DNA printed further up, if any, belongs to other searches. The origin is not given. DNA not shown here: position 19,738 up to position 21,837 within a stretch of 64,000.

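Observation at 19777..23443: Tandem paralogous radical-SAM/SPASM-like enzymes (one fused to a methyltransferase) behind a perfect 18-bp palindrome.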

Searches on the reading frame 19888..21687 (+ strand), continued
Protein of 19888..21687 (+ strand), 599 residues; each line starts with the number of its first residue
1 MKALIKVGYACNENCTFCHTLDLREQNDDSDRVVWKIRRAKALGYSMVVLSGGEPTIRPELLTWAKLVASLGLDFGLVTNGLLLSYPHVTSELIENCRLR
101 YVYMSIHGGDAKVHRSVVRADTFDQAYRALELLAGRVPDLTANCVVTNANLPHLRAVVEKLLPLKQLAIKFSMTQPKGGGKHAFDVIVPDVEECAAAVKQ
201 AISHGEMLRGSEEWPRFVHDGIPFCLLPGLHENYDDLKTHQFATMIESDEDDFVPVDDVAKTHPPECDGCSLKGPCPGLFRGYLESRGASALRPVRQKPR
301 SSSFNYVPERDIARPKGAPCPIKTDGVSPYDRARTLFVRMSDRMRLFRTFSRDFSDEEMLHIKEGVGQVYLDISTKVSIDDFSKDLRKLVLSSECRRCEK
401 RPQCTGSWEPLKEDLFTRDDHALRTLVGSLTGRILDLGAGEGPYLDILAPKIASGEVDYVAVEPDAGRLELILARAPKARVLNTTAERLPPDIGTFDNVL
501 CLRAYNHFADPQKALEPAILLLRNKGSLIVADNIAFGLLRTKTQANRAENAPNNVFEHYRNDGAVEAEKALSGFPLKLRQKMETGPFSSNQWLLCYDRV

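Call 39: search_protein_families(library=ncbifam, proteins=[L077:4433-5953:+, L055:10106-10648:+, L052:2533-3114:-, L031:5071-6267:-, L080:12846-13067:+, L047:12335-12655:+, L047:12740-13816:+, L047:5833-6864:-, L047:1747-2679:-, L043:13417-14352:+], max_evalue=0.001)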
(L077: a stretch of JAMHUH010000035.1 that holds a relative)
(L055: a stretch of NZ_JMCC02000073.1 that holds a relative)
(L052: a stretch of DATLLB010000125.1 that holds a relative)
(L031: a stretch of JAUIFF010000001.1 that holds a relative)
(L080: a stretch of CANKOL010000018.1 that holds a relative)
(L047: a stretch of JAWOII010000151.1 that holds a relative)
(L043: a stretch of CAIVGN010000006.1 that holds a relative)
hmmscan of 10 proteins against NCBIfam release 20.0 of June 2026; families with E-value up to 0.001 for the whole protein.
L077:4433-5953:+ (506 aa): 56 families (the best 25 are shown)
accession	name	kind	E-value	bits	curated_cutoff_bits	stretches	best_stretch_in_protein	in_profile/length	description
TIGR03978.1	rSAM_paired_1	equivalog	3.1e-173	576.8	370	1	19-488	2-466/466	His-Xaa-Ser system radical SAM maturase HxsB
TIGR04064.1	rSAM_nif11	equivalog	1.7e-34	119.4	518.7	1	101-451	82-413/459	nif11-like peptide radical SAM maturase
NF047865.1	rSAM_PapB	equivalog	2e-33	116.1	340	1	101-448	7-326/330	PapB family radical SAM/SPASM ranthipeptide maturase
NF040492.1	not_ScfB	exception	2.9e-33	115.4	855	1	79-448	81-425/450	ScfB-related radical SAM/SPASM orphan maturase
TIGR03974.1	rSAM_six_Cys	equivalog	2.7e-31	108.9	425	1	85-452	88-430/451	thioether cross-link-forming SCIFF peptide maturase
TIGR03906.1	quino_hemo_SAM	equivalog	3.6e-29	101.7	453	1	100-246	97-245/467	quinohemoprotein amine dehydrogenase maturation protein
TIGR04068.1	rSAM_ocin_clost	equivalog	1e-28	100.5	500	1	65-248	52-238/462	Cys-rich peptide radical SAM maturase CcpM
TIGR03942.1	sulfatase_rSAM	equivalog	1.3e-22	80.4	349.45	2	103-249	7-155/363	anaerobic sulfatase maturase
TIGR04115.1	rSAM_Cxxx_rpt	equivalog_domain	1.5e-22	80.6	350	1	101-463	6-350/359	radical SAM peptide maturase, CXXX-repeat target family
NF035951.1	rSAM_RumMC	equivalog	2.2e-22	79.4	720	1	101-246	116-263/510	RumMC family radical SAM sactipeptide maturase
NF038107.1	rSAM_NF038107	equivalog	1.9e-19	69.8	600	1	29-244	16-235/444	Cys-every-fifth radical SAM/SPASM peptide maturase CefB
TIGR04163.1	rSAM_cobopep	equivalog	1.6e-18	66.7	375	1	93-477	60-423/428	peptide-modifying radical SAM enzyme CbpB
TIGR04280.1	geopep_mat_rSAM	hypoth_equivalog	3.2e-18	65.9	400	1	25-244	14-232/428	geopeptide radical SAM maturase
NF038170.1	lachnocin_rSAM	equivalog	6.5e-18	64.8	550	1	101-243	80-224/440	lachnocin radical SAM maturase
NF010321.0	PRK13758.1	equivalog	2.6e-17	63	441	1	105-474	13-363/370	anaerobic sulfatase-maturase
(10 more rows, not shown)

L055:10106-10648:+ (180 aa): 1 family
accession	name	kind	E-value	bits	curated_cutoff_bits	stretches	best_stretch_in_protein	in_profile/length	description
TIGR03976.1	chp_LLNDYxLRE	equivalog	7.4e-19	67.9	50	1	30-119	1-88/90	His-Xaa-Ser system protein HxsD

L052:2533-3114:- (193 aa): 1 family
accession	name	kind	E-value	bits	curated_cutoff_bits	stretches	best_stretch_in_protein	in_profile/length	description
NF041615.1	Feoxidase_Iro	equivalog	0.00026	21.2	100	0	11-46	6-41/90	iron oxidase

L031:5071-6267:- (398 aa): 1 family
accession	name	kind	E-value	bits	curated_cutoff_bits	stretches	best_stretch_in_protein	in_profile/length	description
TIGR04267.2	mod_HExxH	domain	2.6e-22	79.7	40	1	223-355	2-139/177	aKG-HExxH-type peptide beta-hydroxylase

L080:12846-13067:+ (73 aa): 1 family
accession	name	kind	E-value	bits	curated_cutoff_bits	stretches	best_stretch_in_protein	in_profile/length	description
NF038315.1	HxsD_rel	equivalog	1.7e-21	76.1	41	1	4-66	1-62/62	HxsD-like protein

L047:12335-12655:+ (106 aa): 4 families
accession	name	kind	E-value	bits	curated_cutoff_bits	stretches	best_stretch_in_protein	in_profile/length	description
NF038313.3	HisXaaSer_A4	exception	4.9e-19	69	55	1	14-106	1-93/93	His-Xaa-Ser repeat protein HxsA4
NF038329.2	gly_rich_SclB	equivalog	1.2e-06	27.8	325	1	59-101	126-168/442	LPXTG-anchored collagen-like adhesin Scl2/SclB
NF046116.1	adhesin_Lcl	equivalog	2.2e-05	23.2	500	1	59-101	81-123/431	collagen-like adhesin Lcl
NF038330.1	adhesin_SclA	exception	0.00032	20.5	400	1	59-103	123-167/405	LPXTG-anchored collagen-like adhesin Scl1/SclA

L047:12740-13816:+ (358 aa): 48 families (the best 25 are shown)
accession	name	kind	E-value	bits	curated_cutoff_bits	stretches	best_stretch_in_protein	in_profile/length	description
NF038332.1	rSAM_rare_HxsC4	exception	8.5e-179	593.9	500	1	24-357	3-335/335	radical SAM protein HxsC4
TIGR03977.1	rSAM_pair_HxsC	equivalog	1.4e-25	89.8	267.9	1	22-265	12-253/292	His-Xaa-Ser system radical SAM maturase HxsC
TIGR04545.1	rSAM_ahbD_hemeb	equivalog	1.4e-19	70.8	500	1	44-249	9-208/339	heme b synthase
TIGR02668.1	moaA_archaeal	equivalog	2.7e-17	62.7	325.25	1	39-218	14-190/303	GTP 3',8-cyclase MoaA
TIGR02666.1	moaA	equivalog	8.8e-16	57.8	284.05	1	44-242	19-220/336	GTP 3',8-cyclase MoaA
TIGR04317.1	W_rSAM_matur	equivalog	1.2e-14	54.2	380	1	41-215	10-185/349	tungsten cofactor oxidoreductase radical SAM maturase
NF045702.1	rSAM_GDGT_ether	equivalog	1.4e-14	53.6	450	1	39-205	90-256/486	tetraether lipid synthase Tes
TIGR04347.1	pseudo_SAM_Halo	equivalog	1.8e-14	53.8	525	1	20-231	24-228/390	TIGR04347 family pseudo-SAM/SPASM protein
TIGR04053.2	TIGR04053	equivalog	5.6e-14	52.2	395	1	44-227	17-198/366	TIGR04053 family radical SAM/SPASM domain-containing protein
NF001199.0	PRK00164.2-1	equivalog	8e-14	51.5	231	1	41-213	18-186/308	GTP 3',8-cyclase MoaA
TIGR04546.1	rSAM_ahbC_deAc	equivalog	1e-13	50.9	650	1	43-222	47-220/390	12,18-didecarboxysiroheme deacetylase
TIGR04466.1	rSAM_BlsE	equivalog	4.3e-13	49.4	400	1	43-216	11-176/327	cytosylglucuronate decarboxylase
TIGR04311.1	rSAM_Geo_metal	subfamily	1.9e-12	47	400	1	36-219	4-191/423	radical SAM/SPASM family putative metalloenzyme maturase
NF041298.1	rSAM_mat_DynA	equivalog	2.3e-12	46.6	450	1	43-227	9-199/356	dynobactin maturation radical SAM/SPASM protein DynA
TIGR04051.1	rSAM_NirJ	equivalog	2.7e-12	46.4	515.45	1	45-223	12-184/354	heme d1 biosynthesis radical SAM protein NirJ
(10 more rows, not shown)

L047:5833-6864:- (343 aa): 32 families (the best 25 are shown)
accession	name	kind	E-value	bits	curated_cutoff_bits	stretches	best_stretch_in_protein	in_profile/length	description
NF038332.1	rSAM_rare_HxsC4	exception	7.9e-31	107.4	500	1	7-226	14-243/335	radical SAM protein HxsC4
TIGR04466.1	rSAM_BlsE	equivalog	2.5e-18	66.6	400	1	50-178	50-174/327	cytosylglucuronate decarboxylase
TIGR03977.1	rSAM_pair_HxsC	equivalog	7.4e-18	64.4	267.9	1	9-258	27-286/292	His-Xaa-Ser system radical SAM maturase HxsC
TIGR04545.1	rSAM_ahbD_hemeb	equivalog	3.1e-15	56.5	500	1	16-190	9-186/339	heme b synthase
TIGR04053.2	TIGR04053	equivalog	2.1e-14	53.6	395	1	49-187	58-194/366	TIGR04053 family radical SAM/SPASM domain-containing protein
TIGR03913.1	rad_SAM_trio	equivalog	1.4e-13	50.1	591.75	1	48-189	65-202/477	GDL motif peptide-associated radical SAM/SPASM maturase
NF045646.2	rSAM_Se_TrsS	equivalog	7.6e-13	47.8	490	1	15-159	94-244/441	radical SAM (seleno)protein TrsS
TIGR04133.1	rSAM_w_lipo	hypoth_equivalog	1.4e-12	47.3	425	1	50-188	76-211/350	TIGR04133 family radical SAM/SPASM protein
TIGR04103.1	rSAM_nif11_3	equivalog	1.5e-12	46.9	725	1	8-189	6-188/412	nif11-class peptide radical SAM maturase 3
NF045702.1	rSAM_GDGT_ether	equivalog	7.8e-12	44.6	450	1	49-159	137-246/486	tetraether lipid synthase Tes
TIGR03962.1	mycofact_rSAM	equivalog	2.8e-11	43.2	265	1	13-191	18-197/339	mycofactocin radical SAM maturase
TIGR04051.1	rSAM_NirJ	equivalog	2.8e-11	43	515.45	1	53-185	54-182/354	heme d1 biosynthesis radical SAM protein NirJ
TIGR02668.1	moaA_archaeal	equivalog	4.3e-10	39.1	325.25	1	11-180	14-188/303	GTP 3',8-cyclase MoaA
TIGR02666.1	moaA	equivalog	4.3e-10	39.1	284.05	1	47-185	59-198/336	GTP 3',8-cyclase MoaA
TIGR04311.1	rSAM_Geo_metal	subfamily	5.7e-10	38.8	400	1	56-186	58-194/423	radical SAM/SPASM family putative metalloenzyme maturase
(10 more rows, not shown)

L047:1747-2679:- (310 aa): 45 families (the best 25 are shown)
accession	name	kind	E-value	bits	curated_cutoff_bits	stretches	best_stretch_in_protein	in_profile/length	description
NF038332.1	rSAM_rare_HxsC4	exception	6e-24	84.8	500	1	7-185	18-201/335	radical SAM protein HxsC4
TIGR02668.1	moaA_archaeal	equivalog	1.8e-19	69.9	325.25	1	8-177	15-186/303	GTP 3',8-cyclase MoaA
TIGR03977.1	rSAM_pair_HxsC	equivalog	1.4e-17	63.5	267.9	1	11-229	33-258/292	His-Xaa-Ser system radical SAM maturase HxsC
NF001199.0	PRK00164.2-1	equivalog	1.8e-16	60.2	231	1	9-163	18-174/308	GTP 3',8-cyclase MoaA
TIGR02666.1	moaA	equivalog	1.1e-15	57.5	284.05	1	12-140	19-154/336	GTP 3',8-cyclase MoaA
TIGR04311.1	rSAM_Geo_metal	subfamily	1.6e-14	53.8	400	1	9-215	9-226/423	radical SAM/SPASM family putative metalloenzyme maturase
TIGR02109.1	PQQ_syn_pqqE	equivalog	2.1e-14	53.2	381.35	1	7-173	11-178/358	pyrroloquinoline quinone biosynthesis protein PqqE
NF049973.1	radical_Rv1681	equivalog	5.9e-14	51.7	380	1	11-162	80-232/326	Rv1681 family radical SAM protein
NF050035.1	rSAM_WgK_link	exception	4.6e-13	48.9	650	1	2-158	8-165/367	radical SAM/SPASM peptide maturase WgkB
TIGR04055.1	rSAM_NirJ2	equivalog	1.3e-12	48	500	1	12-180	9-177/326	putative heme d1 biosynthesis radical SAM protein NirJ2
TIGR04053.2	TIGR04053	equivalog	1.8e-12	47.2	395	1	13-190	18-198/366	TIGR04053 family radical SAM/SPASM domain-containing protein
TIGR04545.1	rSAM_ahbD_hemeb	equivalog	2.8e-12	46.7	500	1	10-178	7-176/339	heme b synthase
TIGR04303.1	GeoRSP_rSAM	equivalog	6.2e-12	45.7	400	1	10-204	12-205/325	GeoRSP system radical SAM/SPASM protein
TIGR03962.1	mycofact_rSAM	equivalog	7.1e-11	41.9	265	1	8-157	17-166/339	mycofactocin radical SAM maturase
NF045646.2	rSAM_Se_TrsS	equivalog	8.3e-11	41.1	490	1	11-123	94-210/441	radical SAM (seleno)protein TrsS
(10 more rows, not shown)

L043:13417-14352:+ (311 aa): 39 families (the best 25 are shown)
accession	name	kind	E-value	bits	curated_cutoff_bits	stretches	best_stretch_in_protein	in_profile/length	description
TIGR03977.1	rSAM_pair_HxsC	equivalog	4.7e-27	94.6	267.9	1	8-230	30-258/292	His-Xaa-Ser system radical SAM maturase HxsC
TIGR04545.1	rSAM_ahbD_hemeb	equivalog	2.1e-21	76.7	500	1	8-218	5-211/339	heme b synthase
TIGR04055.1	rSAM_NirJ2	equivalog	8.4e-21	74.8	500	1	11-207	8-203/326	putative heme d1 biosynthesis radical SAM protein NirJ2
TIGR03962.1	mycofact_rSAM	equivalog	6.5e-20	71.6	265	1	11-196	20-203/339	mycofactocin radical SAM maturase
TIGR04546.1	rSAM_ahbC_deAc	equivalog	1.6e-18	66.7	650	1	8-162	44-200/390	12,18-didecarboxysiroheme deacetylase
TIGR02109.1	PQQ_syn_pqqE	equivalog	2.5e-18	66.1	381.35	1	9-160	13-167/358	pyrroloquinoline quinone biosynthesis protein PqqE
TIGR04303.1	GeoRSP_rSAM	equivalog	5.1e-18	65.7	400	1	9-161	11-163/325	GeoRSP system radical SAM/SPASM protein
NF038332.1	rSAM_rare_HxsC4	exception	5.5e-18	65.2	500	1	11-234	22-245/335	radical SAM protein HxsC4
TIGR04054.1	rSAM_NirJ1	equivalog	6.4e-18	64.5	650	1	8-206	41-242/387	putative heme d1 biosynthesis radical SAM protein NirJ1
TIGR04053.2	TIGR04053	equivalog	2.2e-17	63.4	395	1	11-162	16-173/366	TIGR04053 family radical SAM/SPASM domain-containing protein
TIGR04051.1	rSAM_NirJ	equivalog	2.8e-17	62.7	515.45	1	9-164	8-165/354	heme d1 biosynthesis radical SAM protein NirJ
TIGR04251.1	SCM_rSAM_ScmF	equivalog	5.3e-16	58.9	400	1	9-162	17-169/353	SynChlorMet cassette radical SAM/SPASM protein ScmF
TIGR02666.1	moaA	equivalog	5.6e-16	58.4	284.05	1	9-156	16-174/336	GTP 3',8-cyclase MoaA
TIGR02668.1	moaA_archaeal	equivalog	4.6e-15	55.4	325.25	1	7-161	14-172/303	GTP 3',8-cyclase MoaA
TIGR04347.1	pseudo_SAM_Halo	equivalog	1.7e-14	53.9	525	1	8-164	43-201/390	TIGR04347 family pseudo-SAM/SPASM protein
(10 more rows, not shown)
